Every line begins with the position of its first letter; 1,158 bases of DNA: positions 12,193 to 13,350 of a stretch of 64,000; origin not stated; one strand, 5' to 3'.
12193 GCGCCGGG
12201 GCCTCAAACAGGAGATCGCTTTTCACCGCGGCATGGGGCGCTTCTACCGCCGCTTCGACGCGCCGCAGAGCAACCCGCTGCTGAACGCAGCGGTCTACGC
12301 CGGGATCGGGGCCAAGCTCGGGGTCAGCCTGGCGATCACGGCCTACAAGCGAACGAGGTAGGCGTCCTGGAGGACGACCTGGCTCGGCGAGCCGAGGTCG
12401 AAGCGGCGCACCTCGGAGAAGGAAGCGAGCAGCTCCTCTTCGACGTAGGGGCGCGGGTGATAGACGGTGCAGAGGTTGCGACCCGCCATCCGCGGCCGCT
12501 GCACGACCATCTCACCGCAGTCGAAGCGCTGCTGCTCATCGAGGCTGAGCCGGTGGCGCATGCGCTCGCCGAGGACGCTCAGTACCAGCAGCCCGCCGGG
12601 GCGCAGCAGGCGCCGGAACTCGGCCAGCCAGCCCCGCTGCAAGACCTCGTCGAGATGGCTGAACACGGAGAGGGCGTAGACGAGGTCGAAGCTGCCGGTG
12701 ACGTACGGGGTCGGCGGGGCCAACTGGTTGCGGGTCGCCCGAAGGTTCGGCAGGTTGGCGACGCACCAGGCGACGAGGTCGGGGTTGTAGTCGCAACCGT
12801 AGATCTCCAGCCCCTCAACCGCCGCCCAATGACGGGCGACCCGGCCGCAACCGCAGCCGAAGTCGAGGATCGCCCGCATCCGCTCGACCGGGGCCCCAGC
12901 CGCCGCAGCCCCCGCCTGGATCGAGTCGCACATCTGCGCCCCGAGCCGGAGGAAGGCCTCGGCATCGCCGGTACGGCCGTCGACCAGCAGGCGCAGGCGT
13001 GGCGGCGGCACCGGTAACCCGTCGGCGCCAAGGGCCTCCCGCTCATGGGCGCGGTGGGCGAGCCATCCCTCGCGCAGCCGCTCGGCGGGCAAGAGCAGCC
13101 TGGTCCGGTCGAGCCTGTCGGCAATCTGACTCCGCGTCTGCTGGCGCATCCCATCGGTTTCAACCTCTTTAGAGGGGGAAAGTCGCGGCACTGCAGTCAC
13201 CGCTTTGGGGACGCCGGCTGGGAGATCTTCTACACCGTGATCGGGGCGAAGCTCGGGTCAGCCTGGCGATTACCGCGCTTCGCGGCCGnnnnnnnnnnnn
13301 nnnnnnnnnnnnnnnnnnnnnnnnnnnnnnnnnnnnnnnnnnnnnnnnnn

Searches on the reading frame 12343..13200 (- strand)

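Call 4: search_protein_families(library=pfam, proteins=[window:12343-13200:-], max_evalue=1)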
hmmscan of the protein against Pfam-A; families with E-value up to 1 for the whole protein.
window:12343-13200:- (285 aa): 12 families
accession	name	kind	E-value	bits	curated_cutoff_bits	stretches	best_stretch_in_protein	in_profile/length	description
PF08242.18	Methyltransf_12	-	3.1e-15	57.1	30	1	112-205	1-98/98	Methyltransferase domain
PF13649.12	Methyltransf_25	-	1.6e-14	54.8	27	1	111-203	1-97/97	Methyltransferase domain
PF08241.18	Methyltransf_11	-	2.4e-14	54.2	21.2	1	112-207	1-95/95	Methyltransferase domain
PF13489.12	Methyltransf_23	-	1.4e-11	44.8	27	1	106-220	21-129/164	Methyltransferase domain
PF13847.12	Methyltransf_31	-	8.3e-06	26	27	1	110-209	6-111/145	Methyltransferase domain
PF02353.26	CMAS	-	0.0032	17.3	27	1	109-219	64-176/273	Mycolic acid cyclopropane synthetase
PF01739.24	CheR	-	0.015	15.1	27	1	167-207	133-173/195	CheR methyltransferase, SAM binding domain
PF03141.22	Methyltransf_29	-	0.044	12.8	23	1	169-207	180-465/506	Putative S-adenosyl-L-methionine-dependent methyltransferase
PF05175.20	MTS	-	0.086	12.9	23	1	107-151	31-76/170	Methyltransferase small domain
PF01555.25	N6_N4_Mtase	-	0.1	13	26.7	1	188-233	32-79/221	DNA methylase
PF20922.3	Anamorsin_N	-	0.15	12.2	27.1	1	168-208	49-88/163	Anamorsin, N-terminal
PF06325.19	PrmA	-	0.15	11.9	22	1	106-231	160-282/296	Ribosomal protein L11 methyltransferase (PrmA)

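Call 5: search_protein_families(library=padloc, proteins=[window:12343-13200:-], max_evalue=1)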
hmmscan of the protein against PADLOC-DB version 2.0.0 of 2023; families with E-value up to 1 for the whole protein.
window:12343-13200:- (285 aa): 1 family
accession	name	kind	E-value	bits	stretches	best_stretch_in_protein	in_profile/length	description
PDLC04134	mad2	-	2.3e-15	54.4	1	103-217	287-404/492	mads_2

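Call 6: search_protein_families(library=ncbifam, proteins=[window:12343-13200:-], max_evalue=1)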
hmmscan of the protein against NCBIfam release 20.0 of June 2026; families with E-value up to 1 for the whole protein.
window:12343-13200:- (285 aa): 40 families (the best 25 are shown)
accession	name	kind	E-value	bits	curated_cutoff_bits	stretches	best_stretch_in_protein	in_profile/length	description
NF045667.1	MTase_DVU1556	equivalog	5e-15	55.5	155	1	102-217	17-129/213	DVU_1556 family methyltransferase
NF043040.1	corrin_prot_MT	hypoth_equivalog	1.2e-11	44.5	180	1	106-207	40-147/216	corrinoid protein-associated methyltransferase CpaM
NF045649.1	2X_seleno_MduS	exception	1.2e-08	34.3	380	1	106-217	40-157/338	methyltransferase domain-containing selenoprotein MduS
TIGR02072.1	BioC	equivalog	2.9e-07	30.6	184.95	1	108-213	35-138/244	malonyl-ACP O-methyltransferase BioC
NF004851.0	PRK06202.1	equivalog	2.5e-06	27.1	243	1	106-198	59-157/237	hypothetical protein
NF041820.1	daptide_MTase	equivalog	3e-06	26.9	175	1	109-217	38-152/243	daptide-type RiPP biosynthesis methyltransferase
NF011527.0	PRK14968.1-1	equivalog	3.2e-05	23.7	242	1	98-174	25-97/192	putative methyltransferase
NF007610.0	PRK10258.1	equivalog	3.9e-05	23.1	342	1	101-211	36-142/251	malonyl-ACP O-methyltransferase BioC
NF041537.1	ArsM_AhpD_UU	exception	5.7e-05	22.1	510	1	101-227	70-198/345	arsenite methyltransferase/AhpD domain selenoprotein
NF045825.1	FAmtase_mtf2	equivalog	7.3e-05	22.1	400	1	107-208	58-159/248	fatty-acid O-methyltransferase Mtf2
TIGR01934.1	MenG_MenH_UbiE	subfamily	0.00024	20.5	158.35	1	103-207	35-141/223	ubiquinone/menaquinone biosynthesis methyltransferase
TIGR01983.1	UbiG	equivalog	0.00034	20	102.95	1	109-211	51-155/228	bifunctional 2-polyprenyl-6-hydroxyphenol methylase/3-demethylubiquinol 3-O-methyltransferase UbiG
NF002463.0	PRK01683.1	equivalog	0.00042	20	297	1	103-206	27-127/258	trans-aconitate 2-methyltransferase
NF008686.0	PRK11705.1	equivalog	0.00047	19.3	400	1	109-216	169-274/383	cyclopropane fatty acyl phospholipid synthase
NF047649.1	MTase_UXPK_star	exception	0.00082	18.5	460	1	104-208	74-182/283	methyltransferase/UXPK-star double selenoprotein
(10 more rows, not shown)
